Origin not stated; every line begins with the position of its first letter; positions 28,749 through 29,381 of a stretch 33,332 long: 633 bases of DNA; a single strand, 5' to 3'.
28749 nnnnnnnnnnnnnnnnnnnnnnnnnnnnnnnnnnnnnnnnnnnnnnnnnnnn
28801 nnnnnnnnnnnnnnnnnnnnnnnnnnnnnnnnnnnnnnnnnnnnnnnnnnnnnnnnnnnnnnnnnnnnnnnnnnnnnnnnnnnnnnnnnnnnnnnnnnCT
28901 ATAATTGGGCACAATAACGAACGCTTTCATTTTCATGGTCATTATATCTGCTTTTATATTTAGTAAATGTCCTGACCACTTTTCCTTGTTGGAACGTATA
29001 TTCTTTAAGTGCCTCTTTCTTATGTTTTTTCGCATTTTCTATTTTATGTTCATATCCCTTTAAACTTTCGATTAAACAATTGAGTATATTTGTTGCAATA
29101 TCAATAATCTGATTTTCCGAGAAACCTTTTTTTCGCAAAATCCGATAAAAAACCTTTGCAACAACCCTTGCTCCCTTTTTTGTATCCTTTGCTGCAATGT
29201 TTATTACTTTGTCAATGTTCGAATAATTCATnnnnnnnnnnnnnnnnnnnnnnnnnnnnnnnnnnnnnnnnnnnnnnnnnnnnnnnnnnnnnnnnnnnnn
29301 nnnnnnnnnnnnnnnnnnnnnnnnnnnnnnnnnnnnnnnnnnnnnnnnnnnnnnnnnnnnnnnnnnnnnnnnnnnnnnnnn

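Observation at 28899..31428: Reversed-order fusion of 2-hydroxyacyl-CoA-dehydratase-like domain and its ATP-dependent activator, with a small co-translated partner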

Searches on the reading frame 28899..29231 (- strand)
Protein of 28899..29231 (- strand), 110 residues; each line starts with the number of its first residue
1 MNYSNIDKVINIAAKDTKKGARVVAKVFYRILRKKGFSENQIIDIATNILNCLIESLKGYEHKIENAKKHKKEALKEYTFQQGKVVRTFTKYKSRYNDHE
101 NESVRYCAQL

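Call 3: search_protein_families(library=pfam, proteins=[window:28899-29231:-], max_evalue=0.1)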
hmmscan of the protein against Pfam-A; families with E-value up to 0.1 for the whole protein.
window:28899-29231:- (110 aa): 3 families
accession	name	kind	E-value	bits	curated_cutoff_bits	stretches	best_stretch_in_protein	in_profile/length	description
PF08109.16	Antimicrobial14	-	0.011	16.2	22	1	57-72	13-28/31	Lactocin 705 family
PF17642.6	TssD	-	0.024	15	25.8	1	47-97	52-102/128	Hemolysin coregulated protein Hcp (TssD)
PF24760.1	TPR_IF140_C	-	0.026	15.3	27.4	1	50-110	25-84/124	IF140 C-terminal TPR domain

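Call 4: search_protein_families(library=ncbifam, proteins=[window:28899-29231:-], max_evalue=0.1)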
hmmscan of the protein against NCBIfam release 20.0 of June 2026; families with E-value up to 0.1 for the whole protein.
window:28899-29231:- (110 aa): 1 family
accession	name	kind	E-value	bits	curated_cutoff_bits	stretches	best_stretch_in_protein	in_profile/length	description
TIGR01926.1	peroxid_rel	subfamily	0.017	14.9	81.8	1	10-47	120-156/178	peroxidase-related enzyme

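Call 25: find_homologous_proteins(query=window:28899-29231:-, max_evalue=0.01)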
Query window:28899-29231:- (110 aa): 62 proteins with E <= 0.01 among 64 candidates.
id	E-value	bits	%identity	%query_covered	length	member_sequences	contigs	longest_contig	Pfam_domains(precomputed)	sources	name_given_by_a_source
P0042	1.1e-64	233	100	100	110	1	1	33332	-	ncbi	-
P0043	1.6e-39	152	69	98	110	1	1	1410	-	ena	-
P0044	9.8e-38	146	66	98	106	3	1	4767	-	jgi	jgi:hypothetical protein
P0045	1.4e-37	146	66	100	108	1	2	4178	-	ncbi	-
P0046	3.3e-37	144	71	87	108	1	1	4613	-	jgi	jgi:hypothetical protein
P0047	3.5e-37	144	66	98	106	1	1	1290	-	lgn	-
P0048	6.5e-37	143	66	96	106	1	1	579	-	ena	-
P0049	1.9e-36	142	64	98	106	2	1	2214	-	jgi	jgi:hypothetical protein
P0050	1.4e-35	139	68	90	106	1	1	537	-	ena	-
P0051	1.5e-35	139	66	97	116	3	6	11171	-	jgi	jgi:hypothetical protein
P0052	1.8e-35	139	69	88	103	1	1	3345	-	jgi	jgi:hypothetical protein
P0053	3.8e-34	135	66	98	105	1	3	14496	-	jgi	jgi:hypothetical protein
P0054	9.1e-34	133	63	96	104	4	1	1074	-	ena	-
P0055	2.3e-33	132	66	92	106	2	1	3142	-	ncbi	-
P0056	8.9e-32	127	60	93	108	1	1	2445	-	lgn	-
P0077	6.5e-27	111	55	94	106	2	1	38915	-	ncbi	-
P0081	1.6e-26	110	61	90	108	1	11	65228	-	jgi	jgi:hypothetical protein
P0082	2.7e-26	109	75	65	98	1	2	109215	-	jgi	jgi:hypothetical protein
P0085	5.2e-26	109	75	65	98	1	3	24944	-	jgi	jgi:hypothetical protein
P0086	7.6e-26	108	52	94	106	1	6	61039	-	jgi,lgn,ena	jgi:hypothetical protein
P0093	5.8e-25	105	79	61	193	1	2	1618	PF07238.20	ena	-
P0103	3.6e-15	74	53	64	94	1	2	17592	-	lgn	-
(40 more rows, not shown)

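Call 26: find_encoding_contigs(protein=P0081, flank=5000, max_places=4)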
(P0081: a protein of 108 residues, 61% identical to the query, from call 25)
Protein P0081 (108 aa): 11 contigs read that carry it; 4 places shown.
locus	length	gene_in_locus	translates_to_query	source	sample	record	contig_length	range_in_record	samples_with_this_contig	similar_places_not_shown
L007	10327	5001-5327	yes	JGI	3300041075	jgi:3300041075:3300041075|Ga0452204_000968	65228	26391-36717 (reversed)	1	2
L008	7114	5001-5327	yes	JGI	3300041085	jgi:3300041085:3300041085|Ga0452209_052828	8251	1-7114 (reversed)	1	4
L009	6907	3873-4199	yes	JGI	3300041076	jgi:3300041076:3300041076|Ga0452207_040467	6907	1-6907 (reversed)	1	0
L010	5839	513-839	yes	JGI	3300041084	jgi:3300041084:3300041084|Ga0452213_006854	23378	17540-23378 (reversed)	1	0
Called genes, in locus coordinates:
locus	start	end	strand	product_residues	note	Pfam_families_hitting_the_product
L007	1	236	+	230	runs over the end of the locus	-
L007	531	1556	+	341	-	PF13646:HEAT_2 (faint)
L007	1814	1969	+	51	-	-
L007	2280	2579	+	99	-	-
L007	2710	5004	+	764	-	PF06050:HGD-D, PF01869:BcrAD_BadFG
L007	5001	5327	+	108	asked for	-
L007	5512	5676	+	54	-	-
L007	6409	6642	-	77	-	-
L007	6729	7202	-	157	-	PF00754:F5_F8_type_C (weak)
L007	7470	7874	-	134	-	PF00847:AP2 (weak)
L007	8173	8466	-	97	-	PF00036:EF-hand_1 (faint), PF13405:EF-hand_6 (faint), PF13499:EF-hand_7, PF13833:EF-hand_8 (faint)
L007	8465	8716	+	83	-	-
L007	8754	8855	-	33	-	-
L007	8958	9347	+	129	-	PF00015:MCPsignal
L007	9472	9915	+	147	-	PF01797:Y1_Tnp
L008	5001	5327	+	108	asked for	-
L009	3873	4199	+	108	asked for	-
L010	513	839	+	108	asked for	-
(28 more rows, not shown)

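Call 27: find_encoding_contigs(protein=P0082, flank=5000, max_places=2)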
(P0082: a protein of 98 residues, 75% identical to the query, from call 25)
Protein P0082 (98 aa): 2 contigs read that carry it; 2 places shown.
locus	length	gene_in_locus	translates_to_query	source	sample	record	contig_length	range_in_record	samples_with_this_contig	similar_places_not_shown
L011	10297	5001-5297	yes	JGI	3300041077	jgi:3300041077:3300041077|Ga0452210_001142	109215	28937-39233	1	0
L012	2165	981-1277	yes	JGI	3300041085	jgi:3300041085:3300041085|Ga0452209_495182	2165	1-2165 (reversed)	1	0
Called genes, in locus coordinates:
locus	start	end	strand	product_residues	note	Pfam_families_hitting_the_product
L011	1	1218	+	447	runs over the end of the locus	-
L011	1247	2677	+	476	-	PF02321:OEP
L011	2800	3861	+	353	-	-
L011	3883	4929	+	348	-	PF00364:Biotin_lipoyl (faint), PF25917:BSH_RND, PF25984:BSH_YknX (faint), PF25881:HH_YBHG, PF25954:Beta-barrel_RND_2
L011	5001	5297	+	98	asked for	-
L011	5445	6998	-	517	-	-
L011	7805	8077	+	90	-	-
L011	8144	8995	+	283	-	PF00977:His_biosynth, PF01207:Dus (faint), PF02581:TMP-TENI (faint), PF03060:NMO (faint)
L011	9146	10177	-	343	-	PF02568:ThiI, PF03054:tRNA_Me_trans (weak), PF18297:NFACT-R_2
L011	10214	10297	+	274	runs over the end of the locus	PF02348:CTP_transf_3, PF12804:NTP_transf_3 (weak)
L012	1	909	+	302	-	?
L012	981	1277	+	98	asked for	-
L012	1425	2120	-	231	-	-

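Call 28: find_encoding_contigs(protein=P0077, flank=5000, max_places=2)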
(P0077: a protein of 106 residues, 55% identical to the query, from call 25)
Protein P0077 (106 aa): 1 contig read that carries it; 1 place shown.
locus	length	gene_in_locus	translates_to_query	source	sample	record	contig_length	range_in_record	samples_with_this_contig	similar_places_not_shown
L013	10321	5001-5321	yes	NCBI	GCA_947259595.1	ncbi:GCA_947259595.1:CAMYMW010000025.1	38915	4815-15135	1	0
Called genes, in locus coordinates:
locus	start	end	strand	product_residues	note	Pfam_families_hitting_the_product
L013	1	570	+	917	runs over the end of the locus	PF14870:PSII_BNR (faint), PF02012:BNR (faint), PF15902:Sortilin-Vps10 (weak)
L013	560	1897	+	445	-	PF03349:Toluene_X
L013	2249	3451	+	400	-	PF00158:Sigma54_activat, PF01078:Mg_chelatase (weak), PF14532:Sigma54_activ_2, PF00004:AAA (weak), PF07724:AAA_2, PF07728:AAA_5, PF25601:AAA_lid_14, PF02954:HTH_8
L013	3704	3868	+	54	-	-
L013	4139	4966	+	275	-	PF01869:BcrAD_BadFG, PF02782:FGGY_C (faint)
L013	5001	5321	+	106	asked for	-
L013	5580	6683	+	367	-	PF06050:HGD-D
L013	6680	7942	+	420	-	PF06050:HGD-D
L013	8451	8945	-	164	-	PF00011:HSP20, PF17886:ArsA_HSP20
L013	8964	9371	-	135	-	PF27746:Small_heat_shock_put (weak), PF00011:HSP20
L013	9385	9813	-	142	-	PF00011:HSP20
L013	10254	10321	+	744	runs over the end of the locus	PF07238:PilZ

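Call 45: search_protein_families(library=phrogs, proteins=[window:28899-29231:-], max_evalue=1)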
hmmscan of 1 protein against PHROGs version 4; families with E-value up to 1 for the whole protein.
window:28899-29231:- (110 aa): 5 families
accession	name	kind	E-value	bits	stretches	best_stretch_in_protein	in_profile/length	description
phrog_2963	-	unknown function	0.015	16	1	24-50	9-35/46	-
phrog_3157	-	unknown function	0.021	16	1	27-78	11-62/80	-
phrog_7483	-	unknown function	0.023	15.9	1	41-94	5-55/72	-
phrog_34394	-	unknown function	0.027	15.6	1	39-82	91-131/137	-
phrog_28880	-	unknown function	0.14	13.2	1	37-97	6-63/75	-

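Call 51: predict_structure(alignment_id=A1)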
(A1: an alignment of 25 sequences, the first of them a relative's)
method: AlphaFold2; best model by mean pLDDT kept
length: 110 residues; sequences in the alignment: 25
mean_pLDDT: 71.4   pTM: 0.46
mean pLDDT of the five models: 71.4, 71.2, 70.6, 69.4, 66.7
residues with pLDDT >= 90: 36; 70-90: 30; 50-70: 12; < 50: 32
segments of 3 or more residues with pLDDT < 50: 81-110
pLDDT, mean of each block of 10 residues (from residue 1): 77 82 92 97 96 90 72 54 43 42 41
secondary structure, 60 per line:
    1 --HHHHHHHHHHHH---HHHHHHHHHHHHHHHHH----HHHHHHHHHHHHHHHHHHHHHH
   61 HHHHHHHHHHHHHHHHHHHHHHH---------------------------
elements in order: H3-14 H18-34 H39-83

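Call 54: fold_search(model_id=the predicted structure, library=pdb)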
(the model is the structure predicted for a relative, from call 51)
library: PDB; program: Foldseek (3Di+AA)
matches with E <= 10: 31; with E <= 0.001: 0
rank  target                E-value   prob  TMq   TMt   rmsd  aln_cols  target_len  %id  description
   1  4n78_F                1.3e+00  0.23  0.43  0.31  26.6       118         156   13  The WAVE Regulatory Complex Links Diverse Receptors to the Actin Cytoskeleton (released 2014-02-05)
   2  3p8c_F                1.8e+00  0.14  0.37  0.27  27.6       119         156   12  Structure and Control of the Actin Regulatory WAVE Complex (released 2010-12-01)
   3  5e14_A                5.9e+00  0.08  0.28  0.16   4.1        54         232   17  Crystal Structure of the ER-alpha Ligand-binding Domain in Complex with the Cyclofenil Derivative 4,4'-{[(3R)-3-phenyl (released 2016-05-04)
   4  5dxp_A                6.4e+00  0.08  0.28  0.16   3.7        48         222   17  Crystal Structure of the ER-alpha Ligand-binding Domain in Complex with the Cyclofenil Derivative 4-[(E)-(1s,5s)-bicyc (released 2016-05-04)
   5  2ouw_B                6.4e+00  0.06  0.24  0.21   5.0        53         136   17  Crystal structure of Alkylhydroperoxidase AhpD core (YP_425393.1) from Rhodospirillum rubrum ATCC 11170 at 1.95 A reso (released 2007-03-06)
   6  4zu9                  6.4e+00  0.06  0.22  0.05   9.8        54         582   18  Crystal structure of bacterial selenocysteine-specific elongation factor EF-Sec (released 2015-09-23)
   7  7qvl_B                6.9e+00  0.07  0.30  0.17   4.9        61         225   23  OESTROGEN RECEPTOR LIGAND BINDING DOMAIN IN COMPLEX WITH COMPOUND 38 (released 2023-02-01)
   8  5tm5_B                7.4e+00  0.07  0.28  0.15   4.1        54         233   17  Crystal Structure of the ER-alpha Ligand-binding Domain (Y537S) in Complex with the OBHS-ASC compound, 5-(4-((1R,4S,6R (released 2017-01-18)
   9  5tn8_B                7.4e+00  0.06  0.31  0.18   5.9        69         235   22  Crystal Structure of the ER-alpha Ligand-binding Domain (Y537S) in Complex with (E)-4'-hydroxy-3-((hydroxyiminio)methy (released 2017-01-18)
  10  3os9_D                8.0e+00  0.06  0.30  0.18   5.5        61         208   26  Estrogen Receptor (released 2010-11-10)
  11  5aav_B                8.0e+00  0.06  0.30  0.18   5.0        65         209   23  Optimization of a novel binding motif to to (E)-3-(3,5-difluoro-4-((1R,3R)-2-(2-fluoro-2-methylpropyl)-3-methyl-2,3,4, (released 2015-10-14)
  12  2ouw_A                8.0e+00  0.05  0.24  0.21   5.1        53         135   17  Crystal structure of Alkylhydroperoxidase AhpD core (YP_425393.1) from Rhodospirillum rubrum ATCC 11170 at 1.95 A reso (released 2007-03-06)
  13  7rs8_A                8.0e+00  0.05  0.28  0.15   6.2        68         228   24  Crystal Structure of the ER-alpha Ligand-binding Domain (L372S, L536S) in complex with DMERI-16 (released 2021-09-22)
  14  2cpt_MODEL_1_A        8.0e+00  0.02  0.22  0.21  17.8       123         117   15  Solution structure of MIT domain from human SKD1 (released 2005-11-19)
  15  9l43_A                8.6e+00  0.08  0.32  0.06   5.0        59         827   10  ATR Spiral -ATRIP bound with VE-822 (released 2025-05-21)
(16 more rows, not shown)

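Call 55: find_encoding_contigs(protein=P0086, flank=5000, max_places=2)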
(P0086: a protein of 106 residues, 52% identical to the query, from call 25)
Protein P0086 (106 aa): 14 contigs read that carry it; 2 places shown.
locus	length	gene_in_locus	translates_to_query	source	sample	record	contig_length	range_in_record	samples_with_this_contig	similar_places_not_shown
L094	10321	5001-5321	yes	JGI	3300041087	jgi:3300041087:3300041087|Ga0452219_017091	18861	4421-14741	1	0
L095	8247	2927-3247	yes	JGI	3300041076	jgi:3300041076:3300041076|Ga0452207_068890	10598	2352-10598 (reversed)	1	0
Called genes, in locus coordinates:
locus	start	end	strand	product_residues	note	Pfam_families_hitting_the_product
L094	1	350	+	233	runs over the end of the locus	-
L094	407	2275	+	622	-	PF14827:dCache_3, PF00672:HAMP, PF00211:Guanylate_cyc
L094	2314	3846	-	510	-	PF01590:GAF, PF13185:GAF_2, PF00158:Sigma54_activat, PF14532:Sigma54_activ_2, PF07728:AAA_5 (faint), PF25601:AAA_lid_14, PF02954:HTH_8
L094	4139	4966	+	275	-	PF01869:BcrAD_BadFG, PF02782:FGGY_C (weak)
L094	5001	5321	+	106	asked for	-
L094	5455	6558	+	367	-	PF06050:HGD-D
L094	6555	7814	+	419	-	PF06050:HGD-D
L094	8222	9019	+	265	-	PF23023:Anti-Pycsar_Apyc1 (weak), PF12706:Lactamase_B_2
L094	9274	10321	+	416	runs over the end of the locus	PF01590:GAF, PF13185:GAF_2, PF13492:GAF_3, PF00512:HisKA, PF02518:HATPase_c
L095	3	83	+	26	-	?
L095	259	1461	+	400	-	PF00158:Sigma54_activat, PF01078:Mg_chelatase (faint), PF14532:Sigma54_activ_2, PF00004:AAA (weak), PF07724:AAA_2, PF07728:AAA_5, PF25601:AAA_lid_14, PF02954:HTH_8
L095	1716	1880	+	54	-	-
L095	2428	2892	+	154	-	PF01869:BcrAD_BadFG, PF02782:FGGY_C (weak)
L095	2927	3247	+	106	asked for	-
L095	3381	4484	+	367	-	PF06050:HGD-D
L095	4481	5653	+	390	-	PF06050:HGD-D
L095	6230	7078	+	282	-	PF23023:Anti-Pycsar_Apyc1 (weak), PF12706:Lactamase_B_2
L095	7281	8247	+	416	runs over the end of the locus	PF01590:GAF, PF13185:GAF_2, PF13492:GAF_3, PF00512:HisKA, PF02518:HATPase_c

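Call 56: find_encoding_contigs(protein=P0085, flank=5000, max_places=2)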
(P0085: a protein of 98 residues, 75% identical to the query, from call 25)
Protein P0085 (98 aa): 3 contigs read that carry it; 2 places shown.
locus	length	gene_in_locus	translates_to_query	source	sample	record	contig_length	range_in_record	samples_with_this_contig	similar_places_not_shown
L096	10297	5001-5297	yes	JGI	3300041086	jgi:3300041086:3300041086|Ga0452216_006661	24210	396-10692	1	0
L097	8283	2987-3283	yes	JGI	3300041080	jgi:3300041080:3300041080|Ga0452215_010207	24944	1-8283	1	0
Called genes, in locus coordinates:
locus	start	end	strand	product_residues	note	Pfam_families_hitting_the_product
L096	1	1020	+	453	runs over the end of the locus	PF00072:Response_reg, PF00158:Sigma54_activat, PF14532:Sigma54_activ_2, PF07728:AAA_5 (weak), PF25601:AAA_lid_14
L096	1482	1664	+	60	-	-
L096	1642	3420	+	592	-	PF11617:Cu-binding_MopE (weak), PF13088:BNR_2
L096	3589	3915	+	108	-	PF01502:PRA-CH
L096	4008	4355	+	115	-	PF08378:NERD, PF02021:UPF0102, PF01939:NucS_C (weak)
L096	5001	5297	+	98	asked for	-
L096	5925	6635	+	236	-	PF02563:Poly_export, PF10531:SLBB, PF22461:SLBB_2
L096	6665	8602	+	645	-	PF02706:Wzz (weak), PF13807:GNVR, PF05036:SPOR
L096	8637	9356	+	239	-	PF10609:ParA (weak)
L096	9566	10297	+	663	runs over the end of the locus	PF13727:CoA_binding_3, PF01073:3Beta_HSD (weak), PF01370:Epimerase, PF02719:Polysacc_synt_2, PF04321:RmlD_sub_bind, PF16363:GDP_Man_Dehyd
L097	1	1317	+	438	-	?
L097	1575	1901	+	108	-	PF01502:PRA-CH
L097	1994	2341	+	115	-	PF08378:NERD, PF02021:UPF0102, PF01939:NucS_C (weak)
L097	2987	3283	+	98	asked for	-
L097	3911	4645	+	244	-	PF02563:Poly_export, PF10531:SLBB, PF22461:SLBB_2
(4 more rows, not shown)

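Call 57: find_encoding_contigs(protein=P0103, flank=5000, max_places=2)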
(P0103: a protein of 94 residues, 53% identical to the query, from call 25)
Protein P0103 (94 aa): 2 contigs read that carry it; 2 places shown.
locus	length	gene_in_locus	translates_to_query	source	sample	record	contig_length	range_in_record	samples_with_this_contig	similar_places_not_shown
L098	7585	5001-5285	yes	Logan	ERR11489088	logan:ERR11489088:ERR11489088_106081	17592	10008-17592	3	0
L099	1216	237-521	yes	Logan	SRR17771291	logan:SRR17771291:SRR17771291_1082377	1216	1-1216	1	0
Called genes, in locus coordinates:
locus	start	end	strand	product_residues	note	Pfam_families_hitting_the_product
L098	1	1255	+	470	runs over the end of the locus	-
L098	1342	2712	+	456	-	PF02321:OEP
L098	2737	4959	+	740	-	PF25917:BSH_RND, PF25881:HH_YBHG, PF25954:Beta-barrel_RND_2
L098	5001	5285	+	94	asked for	-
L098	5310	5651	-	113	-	-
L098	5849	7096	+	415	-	PF13742:tRNA_anti_2, PF02601:Exonuc_VII_L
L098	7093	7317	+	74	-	-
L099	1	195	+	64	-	?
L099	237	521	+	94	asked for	-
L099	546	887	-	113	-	-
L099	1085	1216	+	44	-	?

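Call 62: find_related_loci(query=A1, collection=metagenome_contigs, flank=4000)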
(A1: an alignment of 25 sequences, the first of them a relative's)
Query A1 (110 aa) in metagenome_contigs; peptide patterns used: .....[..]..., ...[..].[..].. (x = any residue, [..] = any of these).
600 stretches matched a pattern (row limit reached: there are more); 16 encode a relative of the query (tblastn E <= 1e-3); 16 distinct loci.
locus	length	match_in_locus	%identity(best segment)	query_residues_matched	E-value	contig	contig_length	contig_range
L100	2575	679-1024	100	1-110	4e-59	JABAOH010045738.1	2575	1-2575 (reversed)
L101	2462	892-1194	71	1-101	6e-43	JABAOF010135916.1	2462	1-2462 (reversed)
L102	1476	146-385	73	1-80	1e-34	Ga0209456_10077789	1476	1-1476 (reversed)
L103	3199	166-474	55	1-103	1e-33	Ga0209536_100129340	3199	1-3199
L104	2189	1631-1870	70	1-80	2e-33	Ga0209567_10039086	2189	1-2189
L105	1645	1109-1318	76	1-71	7e-33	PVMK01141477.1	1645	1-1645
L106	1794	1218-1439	72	4-77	2e-32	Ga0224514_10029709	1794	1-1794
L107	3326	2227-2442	69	1-72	5e-31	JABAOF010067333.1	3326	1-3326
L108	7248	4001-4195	71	1-65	2e-28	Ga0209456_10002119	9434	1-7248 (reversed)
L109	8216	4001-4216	66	1-73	9e-28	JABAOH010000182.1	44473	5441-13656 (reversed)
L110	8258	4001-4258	52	1-97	1e-27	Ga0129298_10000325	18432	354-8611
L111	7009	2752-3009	52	1-97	1e-27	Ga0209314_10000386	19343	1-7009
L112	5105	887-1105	58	1-73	5e-26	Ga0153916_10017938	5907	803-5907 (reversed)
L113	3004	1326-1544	58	1-71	6e-26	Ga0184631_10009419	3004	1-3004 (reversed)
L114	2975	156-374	58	1-71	1e-25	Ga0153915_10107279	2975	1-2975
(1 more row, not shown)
